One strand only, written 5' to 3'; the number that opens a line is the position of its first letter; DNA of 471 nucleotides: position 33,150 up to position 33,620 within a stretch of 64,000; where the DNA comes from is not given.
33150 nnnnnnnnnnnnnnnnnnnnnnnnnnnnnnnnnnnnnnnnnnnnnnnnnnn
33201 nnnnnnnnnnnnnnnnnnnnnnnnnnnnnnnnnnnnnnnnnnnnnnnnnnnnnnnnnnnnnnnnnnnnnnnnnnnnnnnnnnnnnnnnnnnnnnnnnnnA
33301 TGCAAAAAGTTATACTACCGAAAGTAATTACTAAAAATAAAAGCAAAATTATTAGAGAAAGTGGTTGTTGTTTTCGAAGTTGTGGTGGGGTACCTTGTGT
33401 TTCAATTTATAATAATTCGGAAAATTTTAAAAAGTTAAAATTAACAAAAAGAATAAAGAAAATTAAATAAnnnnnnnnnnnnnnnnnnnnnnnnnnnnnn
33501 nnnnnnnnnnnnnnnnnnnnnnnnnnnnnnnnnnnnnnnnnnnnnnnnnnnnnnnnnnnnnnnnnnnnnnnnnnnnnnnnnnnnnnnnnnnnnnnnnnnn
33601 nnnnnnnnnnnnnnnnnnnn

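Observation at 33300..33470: Unannotated 56-aa peptide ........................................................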

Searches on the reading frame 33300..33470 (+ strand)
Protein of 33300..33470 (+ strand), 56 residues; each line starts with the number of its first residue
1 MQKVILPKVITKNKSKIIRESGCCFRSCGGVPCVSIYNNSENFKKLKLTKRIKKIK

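Call 4: search_protein_families(library=pfam, proteins=[window:33300-33470:+], max_evalue=0.01)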
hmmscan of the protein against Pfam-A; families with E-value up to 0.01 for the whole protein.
window:33300-33470:+ (56 aa): 0 families

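Call 6: search_protein_families(library=ncbifam, proteins=[window:33300-33470:+], max_evalue=0.01)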
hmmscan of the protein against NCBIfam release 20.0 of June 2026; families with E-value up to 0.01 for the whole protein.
window:33300-33470:+ (56 aa): 0 families

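Call 7: find_homologous_proteins(query=window:33300-33467:+, max_evalue=10)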
Query seq(56 aa) (56 aa): 1 proteins with E <= 10 among 1 candidates.
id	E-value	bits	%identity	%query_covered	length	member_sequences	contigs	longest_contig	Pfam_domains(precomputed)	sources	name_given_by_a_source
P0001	1.3e-28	114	100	100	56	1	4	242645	-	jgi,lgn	jgi:hypothetical protein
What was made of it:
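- Tried and rejected: A single-sequence word-index protein search found only the query itself (call 7), which would wrongly suggest an orphan.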

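Call 9: find_encoding_contigs(protein=P0001, flank=6000, max_places=6)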
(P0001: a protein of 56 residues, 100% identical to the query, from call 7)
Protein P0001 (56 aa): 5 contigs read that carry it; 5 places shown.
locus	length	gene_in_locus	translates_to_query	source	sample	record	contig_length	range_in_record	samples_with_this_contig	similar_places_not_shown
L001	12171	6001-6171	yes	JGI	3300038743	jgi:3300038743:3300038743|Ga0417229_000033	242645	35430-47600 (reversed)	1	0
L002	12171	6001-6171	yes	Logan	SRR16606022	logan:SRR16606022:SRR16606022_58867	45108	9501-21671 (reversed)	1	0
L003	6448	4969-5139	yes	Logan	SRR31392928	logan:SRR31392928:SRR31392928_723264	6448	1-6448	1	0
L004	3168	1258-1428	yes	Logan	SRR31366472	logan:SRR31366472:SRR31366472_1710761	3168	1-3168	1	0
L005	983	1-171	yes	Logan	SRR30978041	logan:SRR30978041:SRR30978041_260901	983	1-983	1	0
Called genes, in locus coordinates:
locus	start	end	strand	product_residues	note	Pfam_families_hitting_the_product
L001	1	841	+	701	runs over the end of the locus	PF00009:GTP_EFTU, PF22042:EF-G_D2, PF03144:GTP_EFTU_D2, PF14492:EFG_III, PF16658:RF3_C (weak), PF03764:EFG_IV, PF00679:EFG_C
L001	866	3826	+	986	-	PF00133:tRNA-synt_1, PF01406:tRNA-synt_1e (faint), PF09334:tRNA-synt_1g (weak), PF08264:Anticodon_1, PF19302:DUF5915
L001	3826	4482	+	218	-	PF01509:TruB_N, PF16198:TruB_C_2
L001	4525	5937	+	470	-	PF01406:tRNA-synt_1e, PF01921:tRNA-synt_1f (faint), PF09334:tRNA-synt_1g (weak)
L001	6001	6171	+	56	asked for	-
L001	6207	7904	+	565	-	PF00005:ABC_tran, PF02463:SMC_N (faint), PF03193:RsgA_GTPase (faint), PF13555:AAA_29 (faint), PF00350:Dynamin_N (faint), PF12848:ABC_tran_Xtn (weak), PF00005:ABC_tran, PF13304:AAA_21 (weak), +1 more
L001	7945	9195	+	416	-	PF04055:Radical_SAM, PF13353:Fer4_12 (weak)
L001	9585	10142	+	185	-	PF02353:CMAS (weak), PF08123:DOT1 (faint)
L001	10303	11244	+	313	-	-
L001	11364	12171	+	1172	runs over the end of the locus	PF00801:PKD (faint), PF18911:PKD_4 (faint)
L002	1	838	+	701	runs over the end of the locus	PF00009:GTP_EFTU, PF22042:EF-G_D2, PF03144:GTP_EFTU_D2, PF14492:EFG_III, PF16658:RF3_C (weak), PF03764:EFG_IV, PF00679:EFG_C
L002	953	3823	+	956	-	PF00133:tRNA-synt_1, PF01406:tRNA-synt_1e (faint), PF09334:tRNA-synt_1g (weak), PF08264:Anticodon_1, PF19302:DUF5915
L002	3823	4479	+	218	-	PF00849:PseudoU_synth_2 (faint), PF01509:TruB_N, PF16198:TruB_C_2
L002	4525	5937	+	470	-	PF01406:tRNA-synt_1e, PF01921:tRNA-synt_1f (faint), PF09334:tRNA-synt_1g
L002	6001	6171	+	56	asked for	-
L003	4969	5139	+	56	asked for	-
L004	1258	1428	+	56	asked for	-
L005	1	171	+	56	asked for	?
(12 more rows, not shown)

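Call 24: find_related_loci(query=A3, collection=metagenome_contigs, flank=6000)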
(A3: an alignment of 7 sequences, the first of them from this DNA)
Query A3 (56 aa) in metagenome_contigs; peptide patterns used: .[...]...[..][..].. (x = any residue, [..] = any of these).
155 stretches matched a pattern; 58 encode a relative of the query (tblastn E <= 1e-3); 58 distinct loci.
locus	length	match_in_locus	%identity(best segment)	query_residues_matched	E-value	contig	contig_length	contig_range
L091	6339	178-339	48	3-56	3e-10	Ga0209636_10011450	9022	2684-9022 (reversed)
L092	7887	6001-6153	49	6-53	3e-10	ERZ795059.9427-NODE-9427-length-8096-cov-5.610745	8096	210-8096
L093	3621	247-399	49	6-53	3e-10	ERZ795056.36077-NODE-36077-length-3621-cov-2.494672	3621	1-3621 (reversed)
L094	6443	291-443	49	6-53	3e-10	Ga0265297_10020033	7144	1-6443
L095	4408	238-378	49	1-46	1e-9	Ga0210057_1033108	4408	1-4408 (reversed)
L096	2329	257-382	48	1-42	1e-9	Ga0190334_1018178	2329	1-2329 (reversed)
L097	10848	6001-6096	59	1-32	2e-9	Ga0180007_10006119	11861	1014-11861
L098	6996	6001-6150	46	7-56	2e-9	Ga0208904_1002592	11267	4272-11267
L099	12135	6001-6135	43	7-55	5e-9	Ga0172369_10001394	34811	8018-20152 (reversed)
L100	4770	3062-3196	43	7-55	5e-9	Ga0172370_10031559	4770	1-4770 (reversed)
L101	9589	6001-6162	43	1-53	6e-9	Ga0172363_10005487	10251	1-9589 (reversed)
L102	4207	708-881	41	1-55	6e-9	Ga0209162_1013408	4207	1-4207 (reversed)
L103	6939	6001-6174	41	1-55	6e-9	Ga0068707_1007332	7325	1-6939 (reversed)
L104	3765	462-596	53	7-55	9e-9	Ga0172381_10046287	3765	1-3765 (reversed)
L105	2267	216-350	44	9-53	3e-8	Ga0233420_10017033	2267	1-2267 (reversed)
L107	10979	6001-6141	43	2-50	6e-8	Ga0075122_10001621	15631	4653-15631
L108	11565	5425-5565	43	2-50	6e-8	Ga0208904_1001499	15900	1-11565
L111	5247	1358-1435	65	7-32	2e-7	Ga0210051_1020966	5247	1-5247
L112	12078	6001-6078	58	9-34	2e-7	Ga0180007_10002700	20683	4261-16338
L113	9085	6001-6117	44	18-56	3e-7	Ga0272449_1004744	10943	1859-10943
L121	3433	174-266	48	2-32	4e-6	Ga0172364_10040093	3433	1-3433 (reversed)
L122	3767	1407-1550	46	1-56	5e-6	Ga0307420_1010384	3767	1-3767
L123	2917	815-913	51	1-37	9e-6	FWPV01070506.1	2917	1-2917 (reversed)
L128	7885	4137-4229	48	2-32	3e-5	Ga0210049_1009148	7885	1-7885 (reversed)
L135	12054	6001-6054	67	19-36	1e-4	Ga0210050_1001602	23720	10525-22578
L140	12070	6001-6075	52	8-32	1e-4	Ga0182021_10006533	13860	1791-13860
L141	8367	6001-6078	54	7-32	1e-4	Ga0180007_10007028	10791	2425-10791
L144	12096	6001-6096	47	1-32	2e-4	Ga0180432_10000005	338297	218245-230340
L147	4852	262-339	46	7-32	4e-4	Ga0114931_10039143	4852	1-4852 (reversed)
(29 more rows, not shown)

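Call 25: find_homologous_proteins(query=A3, max_evalue=1)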
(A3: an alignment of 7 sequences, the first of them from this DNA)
Query A3 (7 sequences) (56 aa, profile of the alignment): 150 proteins with E <= 1 among 2014 candidates; the best 120 are listed.
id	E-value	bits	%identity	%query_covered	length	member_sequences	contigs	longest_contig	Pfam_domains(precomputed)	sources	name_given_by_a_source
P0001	4.5e-22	95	100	100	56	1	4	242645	-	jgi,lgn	jgi:hypothetical protein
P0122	1.8e-18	84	46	93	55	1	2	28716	-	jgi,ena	jgi:hypothetical protein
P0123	4.6e-18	83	46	70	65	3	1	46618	-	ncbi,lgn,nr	ncbi:MAG: hypothetical protein U9P50_01265 [Patescibacteria group bacterium]|nr:hypothetical protein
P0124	5.3e-17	79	56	57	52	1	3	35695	-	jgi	-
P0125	1.1e-16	78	43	95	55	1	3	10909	-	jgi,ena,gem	-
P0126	3.1e-15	74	50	57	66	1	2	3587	-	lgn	-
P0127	1.0e-14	72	45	100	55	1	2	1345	-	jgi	jgi:hypothetical protein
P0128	1.2e-14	72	54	66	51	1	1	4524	-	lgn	-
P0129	4.6e-14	70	48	75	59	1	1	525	-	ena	-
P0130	5.7e-14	70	44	95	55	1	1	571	-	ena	-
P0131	1.2e-13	69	63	34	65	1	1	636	-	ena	-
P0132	1.3e-13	68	44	61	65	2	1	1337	-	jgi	-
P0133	1.5e-13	68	67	27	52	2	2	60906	-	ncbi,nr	ncbi:hypothetical protein HOD96_00880 [Candidatus Falkowbacteria bacterium]|nr:hypothetical protein 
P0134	2.1e-13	68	49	84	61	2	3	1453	-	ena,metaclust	metaclust:\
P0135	2.5e-13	67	49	86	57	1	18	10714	-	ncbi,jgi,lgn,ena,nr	ncbi:MAG: hypothetical protein PHT82_02890 [Candidatus Portnoybacteria bacterium]|jgi:hypothetical p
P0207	7.0e-9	53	44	100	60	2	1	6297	-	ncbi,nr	ncbi:hypothetical protein KY334_06300 [Candidatus Woesearchaeota archaeon]|nr:hypothetical protein [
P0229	2.9e-8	51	41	82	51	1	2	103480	-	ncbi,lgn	ncbi:MAG: hypothetical protein ACTTGJ_01175 [Clostridium sp.]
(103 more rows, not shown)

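Call 40: search_protein_families(library=ncbifam, proteins=[L113:7441-8436:+, L122:2780-3721:-, L147:3514-4410:-, L108:6785-7654:-, L135:4108-5019:+], max_evalue=0.00001)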
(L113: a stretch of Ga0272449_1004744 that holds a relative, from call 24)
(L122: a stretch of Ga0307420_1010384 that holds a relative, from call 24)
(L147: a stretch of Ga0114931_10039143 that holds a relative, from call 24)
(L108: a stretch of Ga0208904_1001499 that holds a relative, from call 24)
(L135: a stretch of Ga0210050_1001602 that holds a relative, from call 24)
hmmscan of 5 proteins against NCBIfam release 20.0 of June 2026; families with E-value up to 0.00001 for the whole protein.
L113:7441-8436:+ (331 aa): 21 families
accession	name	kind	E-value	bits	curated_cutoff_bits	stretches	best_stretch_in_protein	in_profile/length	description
NF000499.2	Erm23S_rRNA_broad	equivalog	1.6e-73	247.1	212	1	49-293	2-242/244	23S ribosomal RNA methyltransferase Erm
NF000077.1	Erm42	exception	3e-60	204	600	1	38-329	9-298/303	23S rRNA (adenine(2058)-N(6))-methyltransferase Erm(42)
TIGR00755.1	ksgA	equivalog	7e-51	173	171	1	47-294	6-255/256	16S rRNA (adenine(1518)-N(6)/adenine(1519)-N(6))-dimethyltransferase RsmA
NF000337.1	erm_SHROVE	exception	6.1e-42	143.6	320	1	47-293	5-248/248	ErmE/ErmH/ErmO/ErmR family 23S rRNA (adenine(2058)-N(6))-methyltransferase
NF012222.1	erm_A_23S_MT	exception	8.7e-35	120.4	475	1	47-293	7-237/243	23S rRNA (adenine(2058)-N(6))-methyltransferase Erm(A)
NF012219.1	erm_C_23S_MT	exception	1.7e-32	113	530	1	45-294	5-238/244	23S rRNA (adenine(2058)-N(6))-methyltransferase Erm(C)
NF012220.1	erm_B_23S_MT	exception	2.4e-31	109.1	525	1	45-296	4-239/245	23S rRNA (adenine(2058)-N(6))-methyltransferase Erm(B)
NF000411.1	Erm45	exception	3.2e-31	109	525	1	45-295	4-238/245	23S rRNA (adenine(2058)-N(6))-methyltransferase Erm(45)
NF000412.1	Erm43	exception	5.9e-31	107.8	500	1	46-273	6-220/243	23S rRNA (adenine(2058)-N(6))-methyltransferase Erm(43)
NF045543.1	erm_G_23S_MT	exception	6.5e-30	104.7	515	1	45-294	5-238/244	23S rRNA (adenine(2058)-N(6))-methyltransferase Erm(G)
NF012223.0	erm_F_23S_MT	exception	5.3e-29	101.3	575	1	50-302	13-262/266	23S rRNA (adenine(2058)-N(6))-methyltransferase Erm(F)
NF000024.1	ErmS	exception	1.1e-27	97.2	675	1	42-294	57-308/319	23S rRNA (adenine(2058)-N(6))-methyltransferase Erm(S)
NF042988.1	Erm46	exception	2.5e-25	89.2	503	1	48-292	11-251/255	23S rRNA (adenine(2058)-N(6))-methyltransferase Erm(46)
NF000087.1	ErmO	exception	2.5e-24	86.1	450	1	70-261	35-223/259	23S rRNA (adenine(2058)-N(6))-methyltransferase Erm(O)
NF042938.1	Erm55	exception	2.6e-24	85.7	525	1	47-293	10-252/270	23S rRNA (adenine(2058)-N(6))-methyltransferase Erm(55)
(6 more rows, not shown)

L122:2780-3721:- (313 aa): 21 families
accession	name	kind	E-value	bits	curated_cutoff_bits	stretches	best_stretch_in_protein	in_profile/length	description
NF000499.2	Erm23S_rRNA_broad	equivalog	1.7e-71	240.4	212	1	22-266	2-242/244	23S ribosomal RNA methyltransferase Erm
NF000077.1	Erm42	exception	1.1e-62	212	600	1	18-305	15-301/303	23S rRNA (adenine(2058)-N(6))-methyltransferase Erm(42)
TIGR00755.1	ksgA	equivalog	1.5e-51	175.2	171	1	21-267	7-255/256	16S rRNA (adenine(1518)-N(6)/adenine(1519)-N(6))-dimethyltransferase RsmA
NF000337.1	erm_SHROVE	exception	2.1e-45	155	320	1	18-266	3-248/248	ErmE/ErmH/ErmO/ErmR family 23S rRNA (adenine(2058)-N(6))-methyltransferase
NF012219.1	erm_C_23S_MT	exception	4.2e-31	108.4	530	1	16-267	3-238/244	23S rRNA (adenine(2058)-N(6))-methyltransferase Erm(C)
NF012222.1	erm_A_23S_MT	exception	4.3e-31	108.3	475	1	20-266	7-237/243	23S rRNA (adenine(2058)-N(6))-methyltransferase Erm(A)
NF012220.1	erm_B_23S_MT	exception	3.2e-28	98.9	525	1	17-270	3-240/245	23S rRNA (adenine(2058)-N(6))-methyltransferase Erm(B)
NF000024.1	ErmS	exception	6.1e-28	98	675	1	19-267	61-308/319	23S rRNA (adenine(2058)-N(6))-methyltransferase Erm(S)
NF045543.1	erm_G_23S_MT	exception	1.6e-27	96.9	515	1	19-268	6-239/244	23S rRNA (adenine(2058)-N(6))-methyltransferase Erm(G)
NF000087.1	ErmO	exception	3.3e-26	92.3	450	1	21-244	11-233/259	23S rRNA (adenine(2058)-N(6))-methyltransferase Erm(O)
NF000412.1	Erm43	exception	4.1e-26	92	500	1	22-250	9-224/243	23S rRNA (adenine(2058)-N(6))-methyltransferase Erm(43)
NF012223.0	erm_F_23S_MT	exception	7.5e-26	91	575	1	23-270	13-257/266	23S rRNA (adenine(2058)-N(6))-methyltransferase Erm(F)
NF042988.1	Erm46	exception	1.3e-25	90.2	503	1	22-265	12-251/255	23S rRNA (adenine(2058)-N(6))-methyltransferase Erm(46)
NF000411.1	Erm45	exception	5.6e-25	88.6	525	1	18-269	4-239/245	23S rRNA (adenine(2058)-N(6))-methyltransferase Erm(45)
NF000047.1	ErmV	exception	2.6e-24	86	500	1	18-236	8-225/259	23S rRNA (adenine(2058)-N(6))-methyltransferase Erm(V)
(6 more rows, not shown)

L147:3514-4410:- (298 aa): 24 families
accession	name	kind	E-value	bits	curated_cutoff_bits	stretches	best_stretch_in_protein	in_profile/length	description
NF000499.2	Erm23S_rRNA_broad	equivalog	3.8e-72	242.6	212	1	10-255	1-242/244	23S ribosomal RNA methyltransferase Erm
NF000077.1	Erm42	exception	2.3e-62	211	600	1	8-291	16-298/303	23S rRNA (adenine(2058)-N(6))-methyltransferase Erm(42)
TIGR00755.1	ksgA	equivalog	1.6e-46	158.7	171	1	9-256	6-255/256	16S rRNA (adenine(1518)-N(6)/adenine(1519)-N(6))-dimethyltransferase RsmA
NF000337.1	erm_SHROVE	exception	6.3e-43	146.9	320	1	9-255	5-248/248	ErmE/ErmH/ErmO/ErmR family 23S rRNA (adenine(2058)-N(6))-methyltransferase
NF012222.1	erm_A_23S_MT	exception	5.6e-33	114.4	475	1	8-231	6-216/243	23S rRNA (adenine(2058)-N(6))-methyltransferase Erm(A)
NF012219.1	erm_C_23S_MT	exception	3.1e-32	112.1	530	1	5-255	3-237/244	23S rRNA (adenine(2058)-N(6))-methyltransferase Erm(C)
NF000087.1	ErmO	exception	3e-27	95.7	450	1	6-254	7-254/259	23S rRNA (adenine(2058)-N(6))-methyltransferase Erm(O)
NF000412.1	Erm43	exception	4.7e-27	95.1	500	1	9-230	7-215/243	23S rRNA (adenine(2058)-N(6))-methyltransferase Erm(43)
NF042988.1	Erm46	exception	1.9e-25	89.6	503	1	11-254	12-251/255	23S rRNA (adenine(2058)-N(6))-methyltransferase Erm(46)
NF045543.1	erm_G_23S_MT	exception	7.5e-25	88.1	515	1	8-255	6-237/244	23S rRNA (adenine(2058)-N(6))-methyltransferase Erm(G)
NF012220.1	erm_B_23S_MT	exception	4.3e-24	85.4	525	1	6-235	3-219/245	23S rRNA (adenine(2058)-N(6))-methyltransferase Erm(B)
NF000047.1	ErmV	exception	4.8e-24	85.1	500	1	10-222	11-222/259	23S rRNA (adenine(2058)-N(6))-methyltransferase Erm(V)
NF000411.1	Erm45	exception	7.2e-24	84.9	525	1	8-229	5-213/245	23S rRNA (adenine(2058)-N(6))-methyltransferase Erm(45)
NF012223.0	erm_F_23S_MT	exception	1.9e-23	83.1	575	1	11-260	12-258/266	23S rRNA (adenine(2058)-N(6))-methyltransferase Erm(F)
NF000024.1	ErmS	exception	2e-22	79.9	675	1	4-256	57-308/319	23S rRNA (adenine(2058)-N(6))-methyltransferase Erm(S)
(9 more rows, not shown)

L108:6785-7654:- (289 aa): 21 families
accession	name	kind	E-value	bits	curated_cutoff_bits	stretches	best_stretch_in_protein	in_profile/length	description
NF000499.2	Erm23S_rRNA_broad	equivalog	1.4e-61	208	212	1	9-254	1-242/244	23S ribosomal RNA methyltransferase Erm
TIGR00755.1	ksgA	equivalog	2e-41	142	171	1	8-255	6-255/256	16S rRNA (adenine(1518)-N(6)/adenine(1519)-N(6))-dimethyltransferase RsmA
NF000077.1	Erm42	exception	3.9e-39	134.7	600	1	7-285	16-295/303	23S rRNA (adenine(2058)-N(6))-methyltransferase Erm(42)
NF000337.1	erm_SHROVE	exception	1.4e-30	106.4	320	1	8-253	5-247/248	ErmE/ErmH/ErmO/ErmR family 23S rRNA (adenine(2058)-N(6))-methyltransferase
NF012222.1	erm_A_23S_MT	exception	1.4e-26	93.5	475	1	8-254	7-237/243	23S rRNA (adenine(2058)-N(6))-methyltransferase Erm(A)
NF042988.1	Erm46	exception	2.5e-26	92.5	503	1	9-254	11-252/255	23S rRNA (adenine(2058)-N(6))-methyltransferase Erm(46)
NF012223.0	erm_F_23S_MT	exception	5.3e-24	85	575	1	11-253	13-252/266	23S rRNA (adenine(2058)-N(6))-methyltransferase Erm(F)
NF012219.1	erm_C_23S_MT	exception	1e-23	84.2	530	1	4-254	3-237/244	23S rRNA (adenine(2058)-N(6))-methyltransferase Erm(C)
NF045543.1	erm_G_23S_MT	exception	4.2e-23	82.4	515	1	8-254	7-237/244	23S rRNA (adenine(2058)-N(6))-methyltransferase Erm(G)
NF012218.0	erm_38_23S_MT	exception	7.7e-23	81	800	1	5-256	5-258/386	23S rRNA (adenine(2058)-N(6))-methyltransferase Erm(38)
NF042938.1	Erm55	exception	5.8e-22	78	525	1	9-255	11-253/270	23S rRNA (adenine(2058)-N(6))-methyltransferase Erm(55)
NF000087.1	ErmO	exception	4.6e-20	72.1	450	1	5-254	7-255/259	23S rRNA (adenine(2058)-N(6))-methyltransferase Erm(O)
NF012220.1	erm_B_23S_MT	exception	7.6e-19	68.2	525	1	6-254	4-236/245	23S rRNA (adenine(2058)-N(6))-methyltransferase Erm(B)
NF000412.1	Erm43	exception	1.2e-18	67.5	500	1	9-252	8-235/243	23S rRNA (adenine(2058)-N(6))-methyltransferase Erm(43)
NF000024.1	ErmS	exception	4.2e-17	62.4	675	1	10-257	64-310/319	23S rRNA (adenine(2058)-N(6))-methyltransferase Erm(S)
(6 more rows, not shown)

L135:4108-5019:+ (303 aa): 23 families
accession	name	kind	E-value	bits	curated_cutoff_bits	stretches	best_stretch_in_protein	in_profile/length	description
TIGR00755.1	ksgA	equivalog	8.8e-67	225.1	171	1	15-300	2-253/256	16S rRNA (adenine(1518)-N(6)/adenine(1519)-N(6))-dimethyltransferase RsmA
NF000499.2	Erm23S_rRNA_broad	equivalog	5e-43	147.2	212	2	21-113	2-82/244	23S ribosomal RNA methyltransferase Erm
NF011486.0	PRK14896.1-1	equivalog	6.7e-27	94.3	450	2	148-268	118-239/284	16S ribosomal RNA methyltransferase A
NF000337.1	erm_SHROVE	exception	1.9e-25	89.6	320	2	18-117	4-91/248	ErmE/ErmH/ErmO/ErmR family 23S rRNA (adenine(2058)-N(6))-methyltransferase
NF012222.1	erm_A_23S_MT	exception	7.3e-19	68.2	475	1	20-91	8-79/243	23S rRNA (adenine(2058)-N(6))-methyltransferase Erm(A)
NF012220.1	erm_B_23S_MT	exception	9.8e-19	67.8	525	1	21-86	8-73/245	23S rRNA (adenine(2058)-N(6))-methyltransferase Erm(B)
NF012219.1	erm_C_23S_MT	exception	1.2e-17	64.3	530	2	20-90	8-78/244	23S rRNA (adenine(2058)-N(6))-methyltransferase Erm(C)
NF045543.1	erm_G_23S_MT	exception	5.2e-17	62.4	515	1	21-90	9-78/244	23S rRNA (adenine(2058)-N(6))-methyltransferase Erm(G)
NF012223.0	erm_F_23S_MT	exception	5e-16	58.8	575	2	16-86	7-77/266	23S rRNA (adenine(2058)-N(6))-methyltransferase Erm(F)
NF000411.1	Erm45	exception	2.4e-15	57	525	1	21-86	8-73/245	23S rRNA (adenine(2058)-N(6))-methyltransferase Erm(45)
NF000077.1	Erm42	exception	1.1e-14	54.3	600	1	21-85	19-83/303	23S rRNA (adenine(2058)-N(6))-methyltransferase Erm(42)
NF000412.1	Erm43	exception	7.2e-14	51.9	500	1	21-84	9-72/243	23S rRNA (adenine(2058)-N(6))-methyltransferase Erm(43)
NF042938.1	Erm55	exception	2.7e-12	46.3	525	1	20-83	11-73/270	23S rRNA (adenine(2058)-N(6))-methyltransferase Erm(55)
NF042988.1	Erm46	exception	1.4e-11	44.2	503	0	20-86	11-76/255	23S rRNA (adenine(2058)-N(6))-methyltransferase Erm(46)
NF011489.0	PRK14896.1-5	equivalog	2.1e-10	40.6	236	1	147-248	76-170/217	16S ribosomal RNA methyltransferase A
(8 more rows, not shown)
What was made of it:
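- On Erm 23S rRNA A2058 methyltransferase (related loci only; none in the window): A true KsgA in L135 scores the other way round (call 40).
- The Erm-like proteins also pass, or come close to, the KsgA cutoff (call 40).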
